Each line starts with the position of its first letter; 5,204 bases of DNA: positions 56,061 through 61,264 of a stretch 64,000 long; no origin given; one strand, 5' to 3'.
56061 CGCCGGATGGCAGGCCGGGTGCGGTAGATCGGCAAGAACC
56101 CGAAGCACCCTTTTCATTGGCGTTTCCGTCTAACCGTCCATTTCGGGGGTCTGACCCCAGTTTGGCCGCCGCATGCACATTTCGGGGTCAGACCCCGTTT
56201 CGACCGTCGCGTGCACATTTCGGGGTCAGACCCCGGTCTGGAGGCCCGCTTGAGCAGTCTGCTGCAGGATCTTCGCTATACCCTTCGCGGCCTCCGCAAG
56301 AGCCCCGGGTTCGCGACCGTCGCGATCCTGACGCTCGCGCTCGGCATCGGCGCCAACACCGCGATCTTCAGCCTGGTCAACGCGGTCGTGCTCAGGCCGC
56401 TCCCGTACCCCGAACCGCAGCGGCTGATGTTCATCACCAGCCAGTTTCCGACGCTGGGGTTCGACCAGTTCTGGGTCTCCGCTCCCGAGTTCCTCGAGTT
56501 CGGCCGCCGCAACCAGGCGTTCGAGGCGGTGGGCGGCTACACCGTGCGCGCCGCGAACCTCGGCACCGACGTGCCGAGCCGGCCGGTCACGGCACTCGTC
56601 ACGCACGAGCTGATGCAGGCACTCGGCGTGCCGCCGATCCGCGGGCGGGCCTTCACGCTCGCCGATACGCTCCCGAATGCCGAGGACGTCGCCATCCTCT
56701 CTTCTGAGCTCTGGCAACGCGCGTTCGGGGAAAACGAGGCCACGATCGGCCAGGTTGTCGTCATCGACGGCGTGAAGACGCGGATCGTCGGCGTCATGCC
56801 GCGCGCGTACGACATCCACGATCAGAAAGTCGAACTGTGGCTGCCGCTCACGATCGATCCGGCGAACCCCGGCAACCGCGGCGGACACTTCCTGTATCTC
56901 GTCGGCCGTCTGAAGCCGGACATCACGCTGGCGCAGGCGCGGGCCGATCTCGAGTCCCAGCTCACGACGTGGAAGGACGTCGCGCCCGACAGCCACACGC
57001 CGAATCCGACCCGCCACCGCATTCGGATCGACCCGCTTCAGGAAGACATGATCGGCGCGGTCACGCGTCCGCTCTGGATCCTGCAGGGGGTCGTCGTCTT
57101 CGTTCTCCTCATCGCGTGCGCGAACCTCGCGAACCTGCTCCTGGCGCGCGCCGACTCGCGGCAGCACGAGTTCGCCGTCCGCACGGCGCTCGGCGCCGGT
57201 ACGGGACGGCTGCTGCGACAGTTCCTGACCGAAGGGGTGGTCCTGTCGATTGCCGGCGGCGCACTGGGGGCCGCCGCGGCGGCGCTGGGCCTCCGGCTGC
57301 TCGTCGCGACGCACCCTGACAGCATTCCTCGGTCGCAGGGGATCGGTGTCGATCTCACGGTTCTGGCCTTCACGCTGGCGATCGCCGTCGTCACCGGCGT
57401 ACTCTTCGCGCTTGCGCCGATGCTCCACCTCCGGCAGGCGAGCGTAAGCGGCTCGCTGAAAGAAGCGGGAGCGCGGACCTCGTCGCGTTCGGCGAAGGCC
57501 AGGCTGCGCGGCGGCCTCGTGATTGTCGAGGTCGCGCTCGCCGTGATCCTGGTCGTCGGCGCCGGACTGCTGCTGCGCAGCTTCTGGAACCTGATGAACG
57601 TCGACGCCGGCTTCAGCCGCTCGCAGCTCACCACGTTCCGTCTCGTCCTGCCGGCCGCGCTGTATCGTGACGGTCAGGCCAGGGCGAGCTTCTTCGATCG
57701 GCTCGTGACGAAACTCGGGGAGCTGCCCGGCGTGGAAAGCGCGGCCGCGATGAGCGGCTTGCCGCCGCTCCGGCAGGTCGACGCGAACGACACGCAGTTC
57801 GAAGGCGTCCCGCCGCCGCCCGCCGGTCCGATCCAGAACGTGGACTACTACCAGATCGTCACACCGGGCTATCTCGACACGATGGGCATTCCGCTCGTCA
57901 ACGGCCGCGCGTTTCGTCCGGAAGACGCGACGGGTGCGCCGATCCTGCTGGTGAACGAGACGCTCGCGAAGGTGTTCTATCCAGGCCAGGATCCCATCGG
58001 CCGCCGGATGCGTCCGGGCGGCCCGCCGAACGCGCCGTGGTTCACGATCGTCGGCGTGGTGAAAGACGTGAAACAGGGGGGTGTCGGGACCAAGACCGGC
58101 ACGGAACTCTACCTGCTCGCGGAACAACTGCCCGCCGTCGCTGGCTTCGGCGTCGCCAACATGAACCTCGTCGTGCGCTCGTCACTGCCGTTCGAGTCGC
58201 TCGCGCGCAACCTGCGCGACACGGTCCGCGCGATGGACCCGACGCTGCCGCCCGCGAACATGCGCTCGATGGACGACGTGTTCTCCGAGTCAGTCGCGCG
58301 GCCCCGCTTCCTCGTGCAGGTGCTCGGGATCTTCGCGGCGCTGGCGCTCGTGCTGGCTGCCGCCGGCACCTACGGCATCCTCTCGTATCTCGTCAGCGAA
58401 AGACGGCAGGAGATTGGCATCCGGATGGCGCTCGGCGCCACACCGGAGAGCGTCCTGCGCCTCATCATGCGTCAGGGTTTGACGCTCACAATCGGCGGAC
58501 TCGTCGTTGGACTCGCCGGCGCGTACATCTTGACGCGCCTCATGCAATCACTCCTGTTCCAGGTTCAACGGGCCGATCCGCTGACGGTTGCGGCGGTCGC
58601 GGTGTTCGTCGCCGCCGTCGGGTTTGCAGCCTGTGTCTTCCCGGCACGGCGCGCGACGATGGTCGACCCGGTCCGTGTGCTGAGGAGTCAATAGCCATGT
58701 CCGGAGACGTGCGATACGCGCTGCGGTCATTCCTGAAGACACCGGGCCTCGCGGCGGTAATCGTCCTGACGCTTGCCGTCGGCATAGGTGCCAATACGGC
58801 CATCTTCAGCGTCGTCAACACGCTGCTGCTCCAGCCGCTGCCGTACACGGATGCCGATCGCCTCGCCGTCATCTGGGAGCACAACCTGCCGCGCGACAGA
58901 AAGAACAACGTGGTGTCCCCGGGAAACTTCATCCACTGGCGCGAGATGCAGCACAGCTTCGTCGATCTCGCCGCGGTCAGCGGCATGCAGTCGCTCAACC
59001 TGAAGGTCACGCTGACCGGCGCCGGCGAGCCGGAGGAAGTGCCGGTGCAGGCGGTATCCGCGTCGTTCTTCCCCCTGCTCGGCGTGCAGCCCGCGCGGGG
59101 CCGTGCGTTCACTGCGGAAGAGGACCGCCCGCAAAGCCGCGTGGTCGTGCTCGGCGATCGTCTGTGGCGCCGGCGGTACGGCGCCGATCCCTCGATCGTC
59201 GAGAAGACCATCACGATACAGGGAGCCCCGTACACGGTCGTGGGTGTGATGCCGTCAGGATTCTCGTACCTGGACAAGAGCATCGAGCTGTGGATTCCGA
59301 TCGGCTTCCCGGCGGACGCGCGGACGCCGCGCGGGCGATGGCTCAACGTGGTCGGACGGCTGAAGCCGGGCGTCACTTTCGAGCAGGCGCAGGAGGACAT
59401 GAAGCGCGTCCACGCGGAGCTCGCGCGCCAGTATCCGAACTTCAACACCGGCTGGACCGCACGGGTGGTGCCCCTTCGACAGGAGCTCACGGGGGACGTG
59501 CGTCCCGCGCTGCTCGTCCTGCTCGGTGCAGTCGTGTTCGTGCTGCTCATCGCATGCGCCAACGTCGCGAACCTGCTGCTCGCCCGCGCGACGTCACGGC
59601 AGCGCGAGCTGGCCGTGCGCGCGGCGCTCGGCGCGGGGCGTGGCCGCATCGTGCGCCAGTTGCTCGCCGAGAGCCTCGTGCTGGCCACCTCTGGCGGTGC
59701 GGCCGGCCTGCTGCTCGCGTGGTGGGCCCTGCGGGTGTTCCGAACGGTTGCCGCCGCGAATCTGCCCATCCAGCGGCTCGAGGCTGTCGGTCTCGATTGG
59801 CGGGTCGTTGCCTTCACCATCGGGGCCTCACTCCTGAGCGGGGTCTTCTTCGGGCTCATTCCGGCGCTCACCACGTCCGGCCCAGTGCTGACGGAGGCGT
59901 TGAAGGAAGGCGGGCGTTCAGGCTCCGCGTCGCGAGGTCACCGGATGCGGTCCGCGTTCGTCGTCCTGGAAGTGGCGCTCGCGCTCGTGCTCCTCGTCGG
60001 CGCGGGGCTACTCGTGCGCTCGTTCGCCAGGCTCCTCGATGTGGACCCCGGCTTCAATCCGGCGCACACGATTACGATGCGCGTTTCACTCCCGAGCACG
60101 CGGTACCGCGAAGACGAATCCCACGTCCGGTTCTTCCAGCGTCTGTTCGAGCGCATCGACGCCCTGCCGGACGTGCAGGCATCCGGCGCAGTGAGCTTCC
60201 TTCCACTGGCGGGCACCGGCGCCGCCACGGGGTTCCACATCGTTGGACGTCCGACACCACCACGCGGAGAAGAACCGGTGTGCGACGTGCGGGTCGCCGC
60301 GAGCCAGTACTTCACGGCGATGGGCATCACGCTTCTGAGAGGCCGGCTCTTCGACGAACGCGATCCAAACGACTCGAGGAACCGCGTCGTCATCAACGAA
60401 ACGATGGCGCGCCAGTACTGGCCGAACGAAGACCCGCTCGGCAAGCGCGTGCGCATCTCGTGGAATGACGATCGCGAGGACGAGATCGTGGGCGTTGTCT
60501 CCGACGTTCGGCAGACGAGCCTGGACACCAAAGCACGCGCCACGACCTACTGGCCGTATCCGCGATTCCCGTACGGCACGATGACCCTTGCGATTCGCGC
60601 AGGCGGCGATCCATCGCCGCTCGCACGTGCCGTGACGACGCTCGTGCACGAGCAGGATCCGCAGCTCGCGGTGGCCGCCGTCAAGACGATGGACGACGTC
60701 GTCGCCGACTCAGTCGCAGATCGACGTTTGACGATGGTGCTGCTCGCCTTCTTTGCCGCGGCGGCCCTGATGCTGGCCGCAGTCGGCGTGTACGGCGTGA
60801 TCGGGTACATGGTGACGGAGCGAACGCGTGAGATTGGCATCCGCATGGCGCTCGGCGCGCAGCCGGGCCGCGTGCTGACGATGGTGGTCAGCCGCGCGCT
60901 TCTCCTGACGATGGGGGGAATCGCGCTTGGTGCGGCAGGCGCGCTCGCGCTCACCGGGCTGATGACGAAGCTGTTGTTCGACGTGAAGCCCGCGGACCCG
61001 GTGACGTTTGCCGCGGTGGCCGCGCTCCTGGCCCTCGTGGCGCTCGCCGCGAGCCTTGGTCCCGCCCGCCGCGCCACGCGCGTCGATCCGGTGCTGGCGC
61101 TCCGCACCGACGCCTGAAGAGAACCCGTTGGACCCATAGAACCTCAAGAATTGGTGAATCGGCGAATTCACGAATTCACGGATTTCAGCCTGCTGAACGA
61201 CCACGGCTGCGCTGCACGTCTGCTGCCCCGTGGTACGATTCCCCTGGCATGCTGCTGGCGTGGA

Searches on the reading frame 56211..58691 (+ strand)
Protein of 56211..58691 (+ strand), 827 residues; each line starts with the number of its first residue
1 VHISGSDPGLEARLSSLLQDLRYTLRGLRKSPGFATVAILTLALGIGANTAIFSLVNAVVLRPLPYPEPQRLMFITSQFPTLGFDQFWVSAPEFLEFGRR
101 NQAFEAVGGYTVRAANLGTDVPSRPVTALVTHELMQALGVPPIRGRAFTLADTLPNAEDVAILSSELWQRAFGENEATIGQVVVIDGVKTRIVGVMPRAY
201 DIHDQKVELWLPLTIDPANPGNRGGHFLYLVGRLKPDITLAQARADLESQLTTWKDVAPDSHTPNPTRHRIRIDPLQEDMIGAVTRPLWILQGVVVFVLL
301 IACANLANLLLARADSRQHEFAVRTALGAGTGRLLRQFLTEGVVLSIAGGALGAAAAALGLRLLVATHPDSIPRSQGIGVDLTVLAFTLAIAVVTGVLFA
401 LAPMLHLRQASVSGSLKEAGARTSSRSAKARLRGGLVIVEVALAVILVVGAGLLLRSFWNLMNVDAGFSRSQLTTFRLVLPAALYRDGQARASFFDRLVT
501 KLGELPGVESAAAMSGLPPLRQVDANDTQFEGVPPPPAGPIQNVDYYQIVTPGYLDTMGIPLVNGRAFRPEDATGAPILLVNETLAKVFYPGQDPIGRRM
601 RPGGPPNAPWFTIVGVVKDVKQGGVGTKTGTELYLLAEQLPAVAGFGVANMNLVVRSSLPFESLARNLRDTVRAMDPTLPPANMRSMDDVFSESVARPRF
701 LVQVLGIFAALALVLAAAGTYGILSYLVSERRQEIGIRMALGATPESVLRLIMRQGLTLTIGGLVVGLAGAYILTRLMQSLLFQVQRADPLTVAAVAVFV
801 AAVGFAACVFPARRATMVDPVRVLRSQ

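Call 16: search_protein_families(library=pfam, proteins=[window:56211-58691:+], max_evalue=0.001)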
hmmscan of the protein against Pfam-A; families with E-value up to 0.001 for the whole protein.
window:56211-58691:+ (827 aa): 2 families
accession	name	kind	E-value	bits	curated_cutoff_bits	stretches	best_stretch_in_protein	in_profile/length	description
PF12704.14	MacB_PCD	-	3.5e-33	116.1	27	2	37-249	3-206/207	MacB-like periplasmic core domain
PF02687.27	FtsX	-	1.2e-25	90.3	25.5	2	707-816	2-116/120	FtsX-like permease C-terminal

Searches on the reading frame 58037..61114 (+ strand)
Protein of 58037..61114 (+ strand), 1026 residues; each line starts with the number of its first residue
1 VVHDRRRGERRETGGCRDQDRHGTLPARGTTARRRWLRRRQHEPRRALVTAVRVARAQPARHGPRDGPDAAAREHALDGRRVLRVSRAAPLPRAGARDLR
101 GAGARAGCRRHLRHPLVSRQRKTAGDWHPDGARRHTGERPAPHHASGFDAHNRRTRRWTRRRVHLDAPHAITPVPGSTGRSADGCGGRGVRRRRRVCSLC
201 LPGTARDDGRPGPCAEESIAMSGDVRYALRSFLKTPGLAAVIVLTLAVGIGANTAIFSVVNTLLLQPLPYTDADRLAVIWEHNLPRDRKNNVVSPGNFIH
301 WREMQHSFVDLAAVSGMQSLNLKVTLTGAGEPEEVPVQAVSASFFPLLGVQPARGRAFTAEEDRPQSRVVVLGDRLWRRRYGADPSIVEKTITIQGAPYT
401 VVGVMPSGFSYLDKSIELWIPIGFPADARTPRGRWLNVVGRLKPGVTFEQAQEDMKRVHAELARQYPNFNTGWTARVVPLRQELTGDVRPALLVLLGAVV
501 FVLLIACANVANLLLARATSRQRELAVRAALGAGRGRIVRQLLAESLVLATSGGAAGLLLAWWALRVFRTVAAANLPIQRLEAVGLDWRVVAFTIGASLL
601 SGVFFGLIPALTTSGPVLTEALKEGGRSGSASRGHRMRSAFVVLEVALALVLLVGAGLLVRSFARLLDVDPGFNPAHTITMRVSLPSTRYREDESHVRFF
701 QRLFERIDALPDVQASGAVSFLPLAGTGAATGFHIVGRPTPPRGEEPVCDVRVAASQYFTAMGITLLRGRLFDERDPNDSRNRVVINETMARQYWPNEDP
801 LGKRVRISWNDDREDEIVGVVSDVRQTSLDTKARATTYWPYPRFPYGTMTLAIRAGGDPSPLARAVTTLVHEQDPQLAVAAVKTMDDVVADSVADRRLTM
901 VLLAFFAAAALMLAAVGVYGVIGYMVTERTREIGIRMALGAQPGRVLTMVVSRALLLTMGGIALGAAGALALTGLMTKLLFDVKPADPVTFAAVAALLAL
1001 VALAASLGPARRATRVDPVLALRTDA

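Call 51: search_protein_families(library=pfam, proteins=[window:58037-61114:+], max_evalue=0.00001)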
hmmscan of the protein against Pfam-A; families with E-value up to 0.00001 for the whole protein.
window:58037-61114:+ (1026 aa): 2 families
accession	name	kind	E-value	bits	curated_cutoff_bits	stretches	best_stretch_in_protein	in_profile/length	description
PF12704.14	MacB_PCD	-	1.1e-43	150.4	27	2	240-457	2-206/207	MacB-like periplasmic core domain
PF02687.27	FtsX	-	2e-25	89.6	25.5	2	905-1018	2-120/120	FtsX-like permease C-terminal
